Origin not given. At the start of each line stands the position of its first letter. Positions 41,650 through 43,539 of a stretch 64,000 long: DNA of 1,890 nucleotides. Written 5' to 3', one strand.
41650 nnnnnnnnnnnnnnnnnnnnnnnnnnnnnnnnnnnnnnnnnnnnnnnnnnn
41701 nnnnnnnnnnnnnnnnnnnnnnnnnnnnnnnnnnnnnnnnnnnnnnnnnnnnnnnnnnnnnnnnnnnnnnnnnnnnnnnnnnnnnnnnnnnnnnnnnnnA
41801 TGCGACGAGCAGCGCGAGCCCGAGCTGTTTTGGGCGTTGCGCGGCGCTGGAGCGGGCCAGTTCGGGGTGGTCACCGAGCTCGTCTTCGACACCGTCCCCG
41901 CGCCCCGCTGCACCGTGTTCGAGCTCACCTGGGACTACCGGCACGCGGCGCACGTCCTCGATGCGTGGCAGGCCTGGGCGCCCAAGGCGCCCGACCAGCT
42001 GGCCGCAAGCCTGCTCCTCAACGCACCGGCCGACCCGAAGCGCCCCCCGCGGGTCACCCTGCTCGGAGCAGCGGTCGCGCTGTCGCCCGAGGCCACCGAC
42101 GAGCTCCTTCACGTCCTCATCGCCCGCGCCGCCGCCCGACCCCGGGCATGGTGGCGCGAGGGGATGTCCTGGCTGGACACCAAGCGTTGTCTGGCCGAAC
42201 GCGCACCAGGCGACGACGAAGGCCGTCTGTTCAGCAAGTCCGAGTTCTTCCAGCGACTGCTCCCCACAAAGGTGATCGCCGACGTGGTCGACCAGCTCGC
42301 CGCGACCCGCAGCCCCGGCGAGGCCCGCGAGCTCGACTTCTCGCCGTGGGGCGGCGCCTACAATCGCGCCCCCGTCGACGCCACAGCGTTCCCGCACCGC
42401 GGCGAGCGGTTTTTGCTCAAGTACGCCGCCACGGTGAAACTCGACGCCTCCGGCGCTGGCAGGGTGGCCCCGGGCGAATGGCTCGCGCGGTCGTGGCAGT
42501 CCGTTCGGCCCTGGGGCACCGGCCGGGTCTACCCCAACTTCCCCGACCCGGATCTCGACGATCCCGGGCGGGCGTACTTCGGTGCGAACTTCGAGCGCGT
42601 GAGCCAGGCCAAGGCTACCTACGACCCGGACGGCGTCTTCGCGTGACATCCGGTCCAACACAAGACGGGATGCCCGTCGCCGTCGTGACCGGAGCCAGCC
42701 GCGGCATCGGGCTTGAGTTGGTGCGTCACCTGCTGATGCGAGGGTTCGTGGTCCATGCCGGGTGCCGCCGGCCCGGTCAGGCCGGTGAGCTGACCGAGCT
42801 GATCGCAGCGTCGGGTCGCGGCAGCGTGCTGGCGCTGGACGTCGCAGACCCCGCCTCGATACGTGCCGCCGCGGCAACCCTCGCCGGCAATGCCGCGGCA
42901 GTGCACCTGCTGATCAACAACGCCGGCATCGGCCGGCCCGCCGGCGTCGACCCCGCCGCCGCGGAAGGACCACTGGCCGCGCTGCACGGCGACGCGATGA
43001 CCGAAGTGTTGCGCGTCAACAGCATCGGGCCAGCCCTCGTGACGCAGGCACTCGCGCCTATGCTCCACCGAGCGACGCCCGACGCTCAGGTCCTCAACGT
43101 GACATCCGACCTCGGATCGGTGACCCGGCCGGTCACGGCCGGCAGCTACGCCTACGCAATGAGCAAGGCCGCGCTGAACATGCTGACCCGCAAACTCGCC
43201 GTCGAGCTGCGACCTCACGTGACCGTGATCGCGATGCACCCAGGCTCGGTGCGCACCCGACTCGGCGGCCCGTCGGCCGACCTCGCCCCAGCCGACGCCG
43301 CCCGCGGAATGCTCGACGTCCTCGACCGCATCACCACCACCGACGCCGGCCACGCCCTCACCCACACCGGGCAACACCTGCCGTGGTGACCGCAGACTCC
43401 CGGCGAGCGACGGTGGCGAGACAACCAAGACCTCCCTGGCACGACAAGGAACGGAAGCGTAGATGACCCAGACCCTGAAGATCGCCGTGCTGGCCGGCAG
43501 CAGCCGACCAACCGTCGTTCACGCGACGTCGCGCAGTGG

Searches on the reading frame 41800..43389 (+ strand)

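Call 80: search_protein_families(library=pfam, proteins=[window:41800-43389:+], max_evalue=0.0001)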
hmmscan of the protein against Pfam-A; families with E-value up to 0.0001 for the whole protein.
window:41800-43389:+ (529 aa): 2 families
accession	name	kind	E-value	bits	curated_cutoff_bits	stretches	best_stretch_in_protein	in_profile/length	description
PF00106.31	adh_short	-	1.5e-33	116.4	26.6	1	293-489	2-187/195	short chain dehydrogenase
PF13561.12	adh_short_C2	-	1.5e-25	90.6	27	1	298-504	1-196/236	Enoyl-(Acyl carrier protein) reductase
